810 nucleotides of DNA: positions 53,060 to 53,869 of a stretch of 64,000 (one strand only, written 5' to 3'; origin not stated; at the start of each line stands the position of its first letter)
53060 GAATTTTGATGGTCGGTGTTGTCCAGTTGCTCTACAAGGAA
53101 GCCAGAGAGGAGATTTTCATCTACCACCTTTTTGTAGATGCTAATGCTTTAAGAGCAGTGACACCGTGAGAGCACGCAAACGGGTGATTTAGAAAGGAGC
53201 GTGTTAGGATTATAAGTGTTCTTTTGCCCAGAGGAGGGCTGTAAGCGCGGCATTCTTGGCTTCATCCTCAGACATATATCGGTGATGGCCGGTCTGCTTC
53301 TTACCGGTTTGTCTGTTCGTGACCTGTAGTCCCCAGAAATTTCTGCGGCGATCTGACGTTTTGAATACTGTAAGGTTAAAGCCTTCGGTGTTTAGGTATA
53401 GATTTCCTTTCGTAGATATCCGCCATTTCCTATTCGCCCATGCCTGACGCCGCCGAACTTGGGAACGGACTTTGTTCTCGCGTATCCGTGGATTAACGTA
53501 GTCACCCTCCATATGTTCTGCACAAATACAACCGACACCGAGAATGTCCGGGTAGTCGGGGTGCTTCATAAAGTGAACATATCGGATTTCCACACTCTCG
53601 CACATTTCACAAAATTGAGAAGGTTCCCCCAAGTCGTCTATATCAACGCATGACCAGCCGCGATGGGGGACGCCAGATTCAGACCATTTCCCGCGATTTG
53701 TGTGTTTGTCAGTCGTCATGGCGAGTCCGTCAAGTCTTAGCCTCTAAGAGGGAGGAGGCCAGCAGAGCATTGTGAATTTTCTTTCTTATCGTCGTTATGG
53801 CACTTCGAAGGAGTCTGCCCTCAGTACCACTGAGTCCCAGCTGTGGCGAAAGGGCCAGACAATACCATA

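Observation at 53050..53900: ~850-bp low-GC insertion that truncates an outer-membrane-protein gene and encodes a Cys/His-rich HNH-like small protein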

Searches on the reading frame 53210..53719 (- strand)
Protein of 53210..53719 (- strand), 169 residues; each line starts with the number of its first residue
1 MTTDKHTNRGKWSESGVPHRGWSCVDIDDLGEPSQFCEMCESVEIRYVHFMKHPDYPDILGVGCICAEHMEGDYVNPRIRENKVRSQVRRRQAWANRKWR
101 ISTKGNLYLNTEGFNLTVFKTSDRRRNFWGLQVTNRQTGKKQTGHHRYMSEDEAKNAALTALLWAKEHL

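Call 4: search_protein_families(library=pfam, proteins=[window:53210-53719:-], max_evalue=1)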
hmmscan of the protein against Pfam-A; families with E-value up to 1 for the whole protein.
window:53210-53719:- (169 aa): 2 families
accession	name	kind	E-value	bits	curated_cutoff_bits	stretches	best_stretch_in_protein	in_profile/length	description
PF12490.13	BCAS3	-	0.068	13.7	19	1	88-167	21-100/146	BCAS3 microtubule associated cell migration factor, C-terminal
PF02371.22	Transposase_20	-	0.069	14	21.3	1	115-149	24-57/87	Transposase IS116/IS110/IS902 family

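Call 5: search_protein_families(library=phrogs, proteins=[window:53210-53719:-], max_evalue=1)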
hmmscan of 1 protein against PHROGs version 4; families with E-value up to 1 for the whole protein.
window:53210-53719:- (169 aa): 0 families

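Call 6: search_protein_families(library=ncbifam, proteins=[window:53210-53719:-], max_evalue=1)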
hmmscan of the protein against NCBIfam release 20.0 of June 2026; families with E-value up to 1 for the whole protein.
window:53210-53719:- (169 aa): 0 families

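Call 7: search_protein_families(library=padloc, proteins=[window:53210-53719:-], max_evalue=1)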
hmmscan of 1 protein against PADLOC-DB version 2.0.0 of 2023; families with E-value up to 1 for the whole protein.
window:53210-53719:- (169 aa): 0 families
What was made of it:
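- On Known anti-phage defence proteins (PADLOC-DB v2): No PADLOC family matched at E<=1 (call 7).
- There is no PADLOC hit (call 7), so defence activity has never been shown.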

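Call 8: find_homologous_proteins(query=window:53210-53719:-)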
Query window:53210-53719:- (169 aa): 166 proteins with E <= 0.001 among 181 candidates; the best 120 are listed.
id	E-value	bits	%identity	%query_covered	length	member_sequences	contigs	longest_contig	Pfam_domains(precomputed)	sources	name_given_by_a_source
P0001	5.7e-86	305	100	78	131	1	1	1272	-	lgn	-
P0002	9.2e-82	291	72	100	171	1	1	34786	-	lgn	-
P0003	3.6e-80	286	70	100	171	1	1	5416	-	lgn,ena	-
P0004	1.6e-79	284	69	100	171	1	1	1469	-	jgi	-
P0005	2.0e-79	283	69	100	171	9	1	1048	-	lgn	-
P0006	5.8e-79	282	69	100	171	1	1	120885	-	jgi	-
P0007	2.8e-78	279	67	100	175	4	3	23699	-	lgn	-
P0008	3.4e-77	276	68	97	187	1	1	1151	-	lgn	-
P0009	5.2e-76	272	67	100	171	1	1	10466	-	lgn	-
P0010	5.4e-76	272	66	100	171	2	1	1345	-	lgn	-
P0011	1.9e-75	270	64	100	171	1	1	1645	-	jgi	jgi:hypothetical protein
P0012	2.6e-75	270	65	100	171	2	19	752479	-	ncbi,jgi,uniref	ncbi:hypothetical protein [Limibacillus sp. MBR-115]|jgi:hypothetical protein|uniref:hypothetical pr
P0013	3.4e-75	269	63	100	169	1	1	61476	-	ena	-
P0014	7.2e-75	268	64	100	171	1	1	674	-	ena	-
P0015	1.2e-74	268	63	100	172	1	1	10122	-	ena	-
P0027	5.1e-71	256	62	100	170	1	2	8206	-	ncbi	-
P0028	6.7e-71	255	63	99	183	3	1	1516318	-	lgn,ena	-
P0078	1.5e-62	228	60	97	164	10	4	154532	-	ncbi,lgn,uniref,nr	ncbi:hypothetical protein RMS29_025385 (plasmid) [Agrobacterium rosae]|uniref:AP2 domain protein n=2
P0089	2.8e-61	224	57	100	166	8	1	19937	-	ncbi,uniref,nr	ncbi:hypothetical protein [Acetobacter senegalensis]|uniref:hypothetical protein n=1 Tax=Acetobacter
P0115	5.6e-56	207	56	96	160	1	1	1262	-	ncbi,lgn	-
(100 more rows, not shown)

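Call 11: find_encoding_contigs(protein=P0012, flank=6000, max_places=3)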
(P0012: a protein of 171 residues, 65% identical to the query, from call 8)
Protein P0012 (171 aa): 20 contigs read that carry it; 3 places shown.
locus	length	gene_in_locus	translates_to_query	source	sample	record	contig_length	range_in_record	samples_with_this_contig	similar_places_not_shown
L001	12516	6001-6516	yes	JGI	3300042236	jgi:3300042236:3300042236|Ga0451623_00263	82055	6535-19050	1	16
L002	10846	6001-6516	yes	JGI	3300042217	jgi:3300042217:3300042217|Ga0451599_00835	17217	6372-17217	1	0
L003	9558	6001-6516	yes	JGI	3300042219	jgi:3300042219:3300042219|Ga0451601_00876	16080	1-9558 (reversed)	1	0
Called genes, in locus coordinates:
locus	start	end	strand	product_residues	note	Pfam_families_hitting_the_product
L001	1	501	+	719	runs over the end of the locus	PF02384:N6_Mtase (weak), PF07669:Eco57I, PF22837:M_Eco57I_C (weak)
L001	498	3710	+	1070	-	-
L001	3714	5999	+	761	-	PF02463:SMC_N (weak), PF13166:AAA_13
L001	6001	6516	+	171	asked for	-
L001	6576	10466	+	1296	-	-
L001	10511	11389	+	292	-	PF10463:Peptidase_U49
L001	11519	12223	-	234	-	PF00665:rve (weak), PF13610:DDE_Tnp_IS240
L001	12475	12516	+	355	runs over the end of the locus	PF00356:LacI, PF00532:Peripla_BP_1, PF13407:Peripla_BP_4 (faint), PF13377:Peripla_BP_3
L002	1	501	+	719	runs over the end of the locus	PF02384:N6_Mtase (weak), PF07669:Eco57I, PF22837:M_Eco57I_C (weak)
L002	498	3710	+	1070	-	-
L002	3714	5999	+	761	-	PF02463:SMC_N (weak), PF13166:AAA_13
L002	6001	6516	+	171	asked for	-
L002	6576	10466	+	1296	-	-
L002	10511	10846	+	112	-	?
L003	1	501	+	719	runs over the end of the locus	PF02384:N6_Mtase (weak), PF07669:Eco57I, PF22837:M_Eco57I_C (weak)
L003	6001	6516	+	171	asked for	-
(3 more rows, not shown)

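Call 12: find_encoding_contigs(protein=P0002, flank=6000, max_places=3)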
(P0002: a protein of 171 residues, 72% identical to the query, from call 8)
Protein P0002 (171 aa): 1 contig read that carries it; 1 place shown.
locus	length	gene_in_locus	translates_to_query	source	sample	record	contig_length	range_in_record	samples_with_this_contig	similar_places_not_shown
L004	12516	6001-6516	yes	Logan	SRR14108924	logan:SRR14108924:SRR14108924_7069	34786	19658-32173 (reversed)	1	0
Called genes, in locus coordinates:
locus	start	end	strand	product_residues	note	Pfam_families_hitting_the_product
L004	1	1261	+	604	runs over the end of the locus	PF02384:N6_Mtase, PF07669:Eco57I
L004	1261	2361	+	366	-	PF17728:BsuBI_PstI_RE_N, PF06616:BsuBI_PstI_RE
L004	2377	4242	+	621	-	PF02463:SMC_N (faint), PF11398:DUF2813 (faint), PF13175:AAA_15, PF13476:AAA_23 (weak), PF13175:AAA_15, PF13304:AAA_21 (weak), PF20469:OLD-like_TOPRIM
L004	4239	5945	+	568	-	PF00270:DEAD (faint), PF00580:UvrD-helicase, PF13245:AAA_19, PF01443:Viral_helicase1 (faint), PF00580:UvrD-helicase, PF13361:UvrD_C (weak), PF13538:UvrD_C_2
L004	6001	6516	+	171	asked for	-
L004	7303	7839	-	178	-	PF13521:AAA_28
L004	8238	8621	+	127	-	-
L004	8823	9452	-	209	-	PF00881:Nitroreductase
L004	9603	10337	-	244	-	PF05175:MTS (weak), PF13847:Methyltransf_31, PF08241:Methyltransf_11, PF08242:Methyltransf_12 (weak), PF13578:Methyltransf_24 (weak), PF13649:Methyltransf_25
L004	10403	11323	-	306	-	PF20434:BD-FAE, PF07859:Abhydrolase_3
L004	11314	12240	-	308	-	PF00892:EamA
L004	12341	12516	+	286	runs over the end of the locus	PF00126:HTH_1, PF03466:LysR_substrate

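Call 14: find_encoding_contigs(protein=P0028, flank=6000, max_places=2)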
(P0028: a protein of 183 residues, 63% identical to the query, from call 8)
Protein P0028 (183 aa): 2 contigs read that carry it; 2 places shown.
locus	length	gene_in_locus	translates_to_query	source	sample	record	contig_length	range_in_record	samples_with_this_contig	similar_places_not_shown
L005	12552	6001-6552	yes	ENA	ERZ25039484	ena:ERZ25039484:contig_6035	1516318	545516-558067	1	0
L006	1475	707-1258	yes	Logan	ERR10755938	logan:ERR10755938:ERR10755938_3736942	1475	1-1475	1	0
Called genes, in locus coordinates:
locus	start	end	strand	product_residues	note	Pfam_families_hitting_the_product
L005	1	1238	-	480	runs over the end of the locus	PF00270:DEAD, PF04851:ResIII, PF00271:Helicase_C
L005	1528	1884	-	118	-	-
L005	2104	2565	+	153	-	PF00034:Cytochrom_C (weak), PF13442:Cytochrome_CBB3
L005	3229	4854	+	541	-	-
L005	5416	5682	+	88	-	PF04014:MazE_antitoxin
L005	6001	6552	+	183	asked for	-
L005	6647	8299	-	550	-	PF00005:ABC_tran, PF02463:SMC_N (faint), PF13476:AAA_23 (faint), PF13555:AAA_29 (faint), PF13166:AAA_13 (faint), PF13304:AAA_21 (faint), PF12848:ABC_tran_Xtn, PF00005:ABC_tran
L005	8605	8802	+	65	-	-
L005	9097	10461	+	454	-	PF11862:DUF3382, PF02653:BPD_transp_2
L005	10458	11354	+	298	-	PF13476:AAA_23 (weak), PF00005:ABC_tran, PF13304:AAA_21 (faint), PF12399:BCA_ABC_TP_C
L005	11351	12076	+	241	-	PF00005:ABC_tran, PF13304:AAA_21 (faint)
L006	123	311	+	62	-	PF04014:MazE_antitoxin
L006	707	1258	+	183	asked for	-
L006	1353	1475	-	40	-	?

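Call 15: find_encoding_contigs(protein=P0006, flank=6000, max_places=2)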
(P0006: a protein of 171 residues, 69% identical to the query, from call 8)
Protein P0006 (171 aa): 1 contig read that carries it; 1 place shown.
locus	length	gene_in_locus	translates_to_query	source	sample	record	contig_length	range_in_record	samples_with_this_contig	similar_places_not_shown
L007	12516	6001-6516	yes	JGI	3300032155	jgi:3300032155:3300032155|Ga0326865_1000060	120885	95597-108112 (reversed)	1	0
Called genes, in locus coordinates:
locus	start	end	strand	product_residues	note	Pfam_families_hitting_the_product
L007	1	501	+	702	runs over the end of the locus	PF02384:N6_Mtase, PF07669:Eco57I (weak), PF22837:M_Eco57I_C (faint)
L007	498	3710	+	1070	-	PF02384:N6_Mtase (faint)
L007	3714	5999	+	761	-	PF02463:SMC_N (faint), PF13166:AAA_13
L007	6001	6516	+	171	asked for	-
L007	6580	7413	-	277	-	-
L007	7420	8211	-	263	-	PF14355:Abi_C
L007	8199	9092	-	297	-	PF18863:AbiJ_NTD4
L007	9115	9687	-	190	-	-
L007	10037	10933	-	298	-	-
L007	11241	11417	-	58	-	-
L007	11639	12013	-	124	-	PF01527:HTH_Tnp_1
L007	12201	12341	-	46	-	-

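Call 16: find_encoding_contigs(protein=P0078, flank=6000, max_places=3)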
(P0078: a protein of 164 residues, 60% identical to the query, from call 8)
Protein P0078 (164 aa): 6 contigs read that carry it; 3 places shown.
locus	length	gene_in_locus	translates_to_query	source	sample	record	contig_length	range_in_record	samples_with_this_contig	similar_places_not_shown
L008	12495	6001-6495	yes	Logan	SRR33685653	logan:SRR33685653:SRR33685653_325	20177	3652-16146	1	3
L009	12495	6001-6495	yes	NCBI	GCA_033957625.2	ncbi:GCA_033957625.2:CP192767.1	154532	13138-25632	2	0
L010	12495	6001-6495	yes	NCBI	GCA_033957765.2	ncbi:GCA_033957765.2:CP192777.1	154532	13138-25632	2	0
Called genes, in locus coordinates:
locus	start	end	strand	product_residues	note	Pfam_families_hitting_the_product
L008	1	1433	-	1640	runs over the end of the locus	-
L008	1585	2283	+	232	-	-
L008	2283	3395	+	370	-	PF01582:TIR, PF13676:TIR_2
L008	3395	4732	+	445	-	-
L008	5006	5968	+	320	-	-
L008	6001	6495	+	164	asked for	-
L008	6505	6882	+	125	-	-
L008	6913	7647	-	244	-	PF01695:IstB_IS21, PF00308:Bac_DnaA (faint)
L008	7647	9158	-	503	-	PF13384:HTH_23 (faint), PF00665:rve (weak), PF22483:Mu-transpos_C_2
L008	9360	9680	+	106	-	-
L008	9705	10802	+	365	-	PF04326:SLFN_AlbA_2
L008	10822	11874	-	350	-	PF00078:RVT_1 (weak)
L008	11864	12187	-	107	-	PF13560:HTH_31, PF01381:HTH_3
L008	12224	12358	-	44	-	-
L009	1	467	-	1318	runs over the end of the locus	-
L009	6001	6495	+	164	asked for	-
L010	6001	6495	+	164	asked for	-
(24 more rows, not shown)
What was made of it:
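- TIR, Abi_C/AbiJ, a retron-like RT, and MazE (calls 11, 12, 14-16).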

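Call 19: search_solved_structures(query=A1, max_evalue=10, show_alignments=3)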
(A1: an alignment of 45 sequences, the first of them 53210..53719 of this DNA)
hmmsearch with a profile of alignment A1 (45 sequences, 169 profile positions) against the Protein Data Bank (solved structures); distinct sequences matched with E-value up to 10: 4.
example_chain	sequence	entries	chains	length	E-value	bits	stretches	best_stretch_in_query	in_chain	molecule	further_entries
9v1i_ld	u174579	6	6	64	0.32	13.8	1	87-133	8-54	60S ribosomal protein L29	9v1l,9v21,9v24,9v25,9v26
6xu6_CF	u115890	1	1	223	0.88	12.4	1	65-94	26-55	60S ribosomal protein L7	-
6xu7_CF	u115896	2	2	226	1.7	11.5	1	65-94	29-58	60S ribosomal protein L7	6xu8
4v6w_CF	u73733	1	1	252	4.3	10.2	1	65-94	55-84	60S ribosomal protein L7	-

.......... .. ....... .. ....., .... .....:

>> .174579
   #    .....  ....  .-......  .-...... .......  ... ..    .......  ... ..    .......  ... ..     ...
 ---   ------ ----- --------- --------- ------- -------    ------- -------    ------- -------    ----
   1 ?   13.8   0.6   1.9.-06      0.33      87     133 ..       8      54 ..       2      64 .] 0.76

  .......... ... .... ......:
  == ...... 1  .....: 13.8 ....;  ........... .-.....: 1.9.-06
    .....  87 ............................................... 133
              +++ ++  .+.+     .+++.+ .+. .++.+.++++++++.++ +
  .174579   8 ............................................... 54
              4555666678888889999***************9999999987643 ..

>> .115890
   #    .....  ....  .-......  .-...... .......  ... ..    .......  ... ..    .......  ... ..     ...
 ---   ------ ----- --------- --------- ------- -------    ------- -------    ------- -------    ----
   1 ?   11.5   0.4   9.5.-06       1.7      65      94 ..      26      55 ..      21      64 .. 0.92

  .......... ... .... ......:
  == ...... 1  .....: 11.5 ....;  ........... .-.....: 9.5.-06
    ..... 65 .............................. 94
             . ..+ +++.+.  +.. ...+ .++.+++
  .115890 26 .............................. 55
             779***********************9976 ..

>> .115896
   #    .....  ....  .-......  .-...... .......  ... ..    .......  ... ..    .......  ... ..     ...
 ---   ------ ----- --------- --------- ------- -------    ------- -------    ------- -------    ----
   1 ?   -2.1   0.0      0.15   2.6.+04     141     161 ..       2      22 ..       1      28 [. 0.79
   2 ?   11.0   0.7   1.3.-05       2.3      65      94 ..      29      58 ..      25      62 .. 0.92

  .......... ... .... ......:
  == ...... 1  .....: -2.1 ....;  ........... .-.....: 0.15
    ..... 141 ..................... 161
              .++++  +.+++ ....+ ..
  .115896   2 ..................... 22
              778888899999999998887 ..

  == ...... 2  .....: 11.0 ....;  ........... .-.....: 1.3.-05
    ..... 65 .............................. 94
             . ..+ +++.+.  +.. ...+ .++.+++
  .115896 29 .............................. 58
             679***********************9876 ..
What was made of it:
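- No PDB sequence hit was found (call 19).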
